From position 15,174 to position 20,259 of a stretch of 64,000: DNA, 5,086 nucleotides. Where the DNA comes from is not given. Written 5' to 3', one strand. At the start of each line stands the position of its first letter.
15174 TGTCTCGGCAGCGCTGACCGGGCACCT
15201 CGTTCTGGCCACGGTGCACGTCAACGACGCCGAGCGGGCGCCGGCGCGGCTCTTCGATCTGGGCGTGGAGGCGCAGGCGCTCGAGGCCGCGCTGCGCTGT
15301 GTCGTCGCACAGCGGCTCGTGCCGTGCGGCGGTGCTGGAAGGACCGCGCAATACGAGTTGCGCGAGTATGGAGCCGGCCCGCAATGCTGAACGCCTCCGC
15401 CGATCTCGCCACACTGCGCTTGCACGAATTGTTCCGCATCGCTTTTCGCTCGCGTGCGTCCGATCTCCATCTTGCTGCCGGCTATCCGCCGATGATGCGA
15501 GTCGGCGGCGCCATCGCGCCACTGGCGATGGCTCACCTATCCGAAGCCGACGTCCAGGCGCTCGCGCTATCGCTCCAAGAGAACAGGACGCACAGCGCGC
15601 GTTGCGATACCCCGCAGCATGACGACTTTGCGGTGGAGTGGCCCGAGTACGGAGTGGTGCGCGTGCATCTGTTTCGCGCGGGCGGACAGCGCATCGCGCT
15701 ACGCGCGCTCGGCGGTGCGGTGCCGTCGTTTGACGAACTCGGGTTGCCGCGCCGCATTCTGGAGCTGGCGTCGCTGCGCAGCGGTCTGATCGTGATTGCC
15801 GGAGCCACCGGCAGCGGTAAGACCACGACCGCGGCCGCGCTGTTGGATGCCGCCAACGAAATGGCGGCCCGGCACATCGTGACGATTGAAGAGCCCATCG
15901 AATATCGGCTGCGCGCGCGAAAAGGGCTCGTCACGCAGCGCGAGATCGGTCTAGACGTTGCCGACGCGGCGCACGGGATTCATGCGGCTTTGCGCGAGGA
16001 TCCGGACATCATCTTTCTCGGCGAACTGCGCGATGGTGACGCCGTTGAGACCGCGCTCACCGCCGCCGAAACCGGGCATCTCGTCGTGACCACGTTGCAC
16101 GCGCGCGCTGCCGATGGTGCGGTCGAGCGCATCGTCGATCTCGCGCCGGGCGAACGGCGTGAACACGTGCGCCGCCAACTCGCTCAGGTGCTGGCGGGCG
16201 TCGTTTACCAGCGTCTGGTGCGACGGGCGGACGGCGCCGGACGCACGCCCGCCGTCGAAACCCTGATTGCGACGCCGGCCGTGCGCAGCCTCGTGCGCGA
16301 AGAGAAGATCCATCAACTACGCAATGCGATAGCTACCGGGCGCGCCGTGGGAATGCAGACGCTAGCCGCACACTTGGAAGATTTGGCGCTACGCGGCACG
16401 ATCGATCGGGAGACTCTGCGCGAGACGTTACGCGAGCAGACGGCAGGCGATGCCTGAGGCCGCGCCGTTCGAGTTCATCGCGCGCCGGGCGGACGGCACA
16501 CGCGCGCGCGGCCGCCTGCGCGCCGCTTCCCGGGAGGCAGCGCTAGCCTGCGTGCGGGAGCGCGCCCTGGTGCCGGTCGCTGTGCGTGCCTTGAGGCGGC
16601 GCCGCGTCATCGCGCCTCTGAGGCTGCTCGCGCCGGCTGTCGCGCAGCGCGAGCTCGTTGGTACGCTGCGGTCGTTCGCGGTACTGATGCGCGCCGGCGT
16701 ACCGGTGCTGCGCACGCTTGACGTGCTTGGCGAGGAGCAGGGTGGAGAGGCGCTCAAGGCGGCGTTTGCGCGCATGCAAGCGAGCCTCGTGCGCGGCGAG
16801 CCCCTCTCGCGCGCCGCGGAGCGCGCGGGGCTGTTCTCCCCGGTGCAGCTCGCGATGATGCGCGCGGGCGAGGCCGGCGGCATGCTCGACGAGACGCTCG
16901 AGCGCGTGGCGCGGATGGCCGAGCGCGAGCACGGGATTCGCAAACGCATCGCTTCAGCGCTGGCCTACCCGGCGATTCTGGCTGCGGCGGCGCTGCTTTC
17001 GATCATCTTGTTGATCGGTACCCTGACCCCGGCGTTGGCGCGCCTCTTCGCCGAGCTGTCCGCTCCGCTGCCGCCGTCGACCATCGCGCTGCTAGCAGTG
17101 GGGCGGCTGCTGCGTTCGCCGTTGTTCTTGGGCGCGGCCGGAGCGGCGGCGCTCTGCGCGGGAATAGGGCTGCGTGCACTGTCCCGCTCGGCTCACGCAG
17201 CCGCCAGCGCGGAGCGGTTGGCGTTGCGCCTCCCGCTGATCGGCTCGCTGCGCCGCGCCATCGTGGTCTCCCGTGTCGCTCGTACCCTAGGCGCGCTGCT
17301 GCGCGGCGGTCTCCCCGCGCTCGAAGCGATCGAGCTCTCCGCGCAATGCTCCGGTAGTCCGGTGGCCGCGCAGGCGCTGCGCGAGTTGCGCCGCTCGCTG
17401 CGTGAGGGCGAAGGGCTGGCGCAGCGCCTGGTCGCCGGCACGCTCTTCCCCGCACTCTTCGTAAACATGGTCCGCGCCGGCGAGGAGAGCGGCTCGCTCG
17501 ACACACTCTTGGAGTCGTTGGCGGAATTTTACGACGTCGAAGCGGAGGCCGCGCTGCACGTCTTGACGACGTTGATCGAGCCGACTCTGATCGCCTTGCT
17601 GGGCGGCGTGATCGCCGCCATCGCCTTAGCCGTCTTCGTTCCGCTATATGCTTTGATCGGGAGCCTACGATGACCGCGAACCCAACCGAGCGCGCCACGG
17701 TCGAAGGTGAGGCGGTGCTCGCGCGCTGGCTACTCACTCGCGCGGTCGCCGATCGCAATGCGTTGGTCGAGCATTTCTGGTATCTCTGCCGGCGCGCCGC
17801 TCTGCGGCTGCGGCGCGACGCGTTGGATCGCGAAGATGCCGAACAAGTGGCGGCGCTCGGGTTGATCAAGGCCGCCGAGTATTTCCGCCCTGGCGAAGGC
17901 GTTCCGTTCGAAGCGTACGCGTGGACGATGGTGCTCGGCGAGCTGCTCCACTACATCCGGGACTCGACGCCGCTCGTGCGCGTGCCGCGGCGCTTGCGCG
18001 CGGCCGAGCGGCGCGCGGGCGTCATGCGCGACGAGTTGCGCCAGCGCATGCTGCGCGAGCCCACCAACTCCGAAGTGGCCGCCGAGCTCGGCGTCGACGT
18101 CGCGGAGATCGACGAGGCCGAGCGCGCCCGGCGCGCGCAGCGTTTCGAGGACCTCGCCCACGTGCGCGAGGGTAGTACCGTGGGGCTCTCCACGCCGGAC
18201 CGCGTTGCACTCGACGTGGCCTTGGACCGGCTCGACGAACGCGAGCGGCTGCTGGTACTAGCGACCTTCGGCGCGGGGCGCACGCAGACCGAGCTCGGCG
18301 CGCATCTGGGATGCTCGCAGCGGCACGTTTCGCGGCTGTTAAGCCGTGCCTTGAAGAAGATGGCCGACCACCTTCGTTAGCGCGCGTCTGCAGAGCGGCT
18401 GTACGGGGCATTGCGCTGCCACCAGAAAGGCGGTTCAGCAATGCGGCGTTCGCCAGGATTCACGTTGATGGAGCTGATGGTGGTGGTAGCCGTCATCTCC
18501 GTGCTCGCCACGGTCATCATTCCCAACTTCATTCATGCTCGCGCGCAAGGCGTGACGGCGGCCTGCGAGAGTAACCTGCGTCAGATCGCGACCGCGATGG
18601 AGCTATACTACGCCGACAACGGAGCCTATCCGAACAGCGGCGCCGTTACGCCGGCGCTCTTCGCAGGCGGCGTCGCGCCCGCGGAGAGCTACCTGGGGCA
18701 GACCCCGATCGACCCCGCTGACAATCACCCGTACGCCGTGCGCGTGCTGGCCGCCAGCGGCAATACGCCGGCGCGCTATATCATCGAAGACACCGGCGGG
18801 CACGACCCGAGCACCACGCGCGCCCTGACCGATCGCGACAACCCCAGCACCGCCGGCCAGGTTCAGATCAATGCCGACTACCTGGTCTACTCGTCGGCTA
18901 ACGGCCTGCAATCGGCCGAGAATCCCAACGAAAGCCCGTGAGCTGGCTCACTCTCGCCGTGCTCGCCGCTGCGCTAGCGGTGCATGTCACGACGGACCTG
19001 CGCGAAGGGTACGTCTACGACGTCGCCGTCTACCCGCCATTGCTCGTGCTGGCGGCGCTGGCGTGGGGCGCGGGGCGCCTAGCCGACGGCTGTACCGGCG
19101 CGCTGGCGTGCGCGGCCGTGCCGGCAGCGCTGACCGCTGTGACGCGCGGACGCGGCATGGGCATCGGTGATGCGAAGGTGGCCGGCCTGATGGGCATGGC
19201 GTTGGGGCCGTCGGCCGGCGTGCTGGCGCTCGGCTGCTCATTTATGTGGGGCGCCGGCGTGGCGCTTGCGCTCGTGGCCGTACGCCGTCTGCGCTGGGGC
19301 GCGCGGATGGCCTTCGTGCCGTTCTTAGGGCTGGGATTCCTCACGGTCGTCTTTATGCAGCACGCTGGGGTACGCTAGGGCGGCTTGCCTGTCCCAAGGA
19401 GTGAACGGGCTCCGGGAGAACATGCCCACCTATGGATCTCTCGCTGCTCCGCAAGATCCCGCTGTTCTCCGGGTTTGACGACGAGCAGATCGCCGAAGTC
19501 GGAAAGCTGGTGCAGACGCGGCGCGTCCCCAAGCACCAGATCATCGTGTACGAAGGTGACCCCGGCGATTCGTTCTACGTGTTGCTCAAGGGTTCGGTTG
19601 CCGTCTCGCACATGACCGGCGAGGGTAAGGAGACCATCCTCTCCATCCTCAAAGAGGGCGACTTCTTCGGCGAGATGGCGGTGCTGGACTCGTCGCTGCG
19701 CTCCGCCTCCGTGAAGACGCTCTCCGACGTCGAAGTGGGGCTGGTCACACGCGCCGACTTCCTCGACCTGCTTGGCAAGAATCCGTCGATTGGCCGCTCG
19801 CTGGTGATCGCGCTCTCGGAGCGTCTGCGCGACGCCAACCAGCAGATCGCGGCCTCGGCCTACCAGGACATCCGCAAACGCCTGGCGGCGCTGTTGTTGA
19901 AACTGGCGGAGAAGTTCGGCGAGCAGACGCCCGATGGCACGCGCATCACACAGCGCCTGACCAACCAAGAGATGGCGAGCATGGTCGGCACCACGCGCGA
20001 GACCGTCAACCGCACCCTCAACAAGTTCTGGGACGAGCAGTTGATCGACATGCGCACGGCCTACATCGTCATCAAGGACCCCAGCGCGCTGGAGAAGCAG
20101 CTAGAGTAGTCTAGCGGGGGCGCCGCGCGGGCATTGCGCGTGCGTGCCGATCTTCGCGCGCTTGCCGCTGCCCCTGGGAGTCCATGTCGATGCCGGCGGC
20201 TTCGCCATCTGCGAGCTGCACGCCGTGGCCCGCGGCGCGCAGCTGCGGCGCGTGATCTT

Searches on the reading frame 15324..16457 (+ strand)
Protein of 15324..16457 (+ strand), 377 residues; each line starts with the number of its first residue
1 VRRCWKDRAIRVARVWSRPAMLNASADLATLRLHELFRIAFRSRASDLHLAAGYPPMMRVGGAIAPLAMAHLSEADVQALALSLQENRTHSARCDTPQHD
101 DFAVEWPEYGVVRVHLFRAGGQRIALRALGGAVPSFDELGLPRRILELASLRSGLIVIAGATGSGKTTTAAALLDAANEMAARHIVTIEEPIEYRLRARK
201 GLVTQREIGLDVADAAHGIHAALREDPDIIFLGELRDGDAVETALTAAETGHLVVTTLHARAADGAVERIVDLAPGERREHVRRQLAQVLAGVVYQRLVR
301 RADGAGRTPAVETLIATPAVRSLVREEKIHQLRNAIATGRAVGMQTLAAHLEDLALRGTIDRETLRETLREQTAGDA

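Call 85: search_protein_families(library=pfam, proteins=[window:15324-16457:+], max_evalue=0.001)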
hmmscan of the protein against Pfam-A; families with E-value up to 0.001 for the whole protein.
window:15324-16457:+ (377 aa): 2 families
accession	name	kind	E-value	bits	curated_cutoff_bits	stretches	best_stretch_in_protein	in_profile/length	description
PF00437.27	T2SSE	-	8e-43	146.9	24.9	1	34-348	13-321/370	Type II/IV secretion system protein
PF13401.12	AAA_22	-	0.00038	21.2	27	0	153-189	5-40/130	AAA domain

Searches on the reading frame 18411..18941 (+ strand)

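Call 85: search_protein_families(library=pfam, proteins=[window:18411-18941:+], max_evalue=0.001)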
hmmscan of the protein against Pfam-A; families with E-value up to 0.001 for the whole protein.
window:18411-18941:+ (176 aa): 2 families
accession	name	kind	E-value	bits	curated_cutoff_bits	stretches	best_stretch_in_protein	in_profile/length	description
PF07963.17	N_methyl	-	1.3e-07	31.3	21.2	1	11-36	1-26/27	Prokaryotic N-terminal methylation motif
PF08334.16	T2SSG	-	0.00039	20.9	21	1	44-111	6-77/108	Type II secretion system (T2SS), protein G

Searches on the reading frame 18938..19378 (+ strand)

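Call 85: search_protein_families(library=pfam, proteins=[window:18938-19378:+], max_evalue=0.001)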
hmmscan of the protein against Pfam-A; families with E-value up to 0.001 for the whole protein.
window:18938-19378:+ (146 aa): 1 family
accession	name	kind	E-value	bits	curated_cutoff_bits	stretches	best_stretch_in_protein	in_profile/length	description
PF01478.23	Peptidase_A24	-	1.3e-08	35.6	26.5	1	8-109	2-103/104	Type IV leader peptidase family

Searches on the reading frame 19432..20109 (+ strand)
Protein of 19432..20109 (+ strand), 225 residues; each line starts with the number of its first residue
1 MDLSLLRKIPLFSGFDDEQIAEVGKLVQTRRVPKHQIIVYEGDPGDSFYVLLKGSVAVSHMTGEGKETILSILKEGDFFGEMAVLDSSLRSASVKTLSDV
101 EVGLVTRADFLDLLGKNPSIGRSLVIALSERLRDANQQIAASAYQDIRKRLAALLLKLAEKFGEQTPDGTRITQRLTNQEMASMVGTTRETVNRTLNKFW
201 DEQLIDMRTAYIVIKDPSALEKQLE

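Call 85: search_protein_families(library=pfam, proteins=[window:19432-20109:+], max_evalue=0.001)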
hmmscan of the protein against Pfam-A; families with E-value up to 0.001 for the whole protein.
window:19432-20109:+ (225 aa): 4 families
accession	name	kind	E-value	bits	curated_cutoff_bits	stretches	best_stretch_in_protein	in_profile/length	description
PF00027.35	cNMP_binding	-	1.7e-25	89.2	27.5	1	30-116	2-88/89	Cyclic nucleotide-binding domain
PF13545.12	HTH_Crp_2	-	1.6e-20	73.2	27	1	149-222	1-69/70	Crp-like helix-turn-helix domain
PF00325.26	Crp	-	4.4e-08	33.2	21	1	175-205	2-32/32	Bacterial regulatory proteins, crp family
PF13412.12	HTH_24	-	0.0006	19.8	21.9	0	175-205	17-47/48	Winged helix-turn-helix DNA-binding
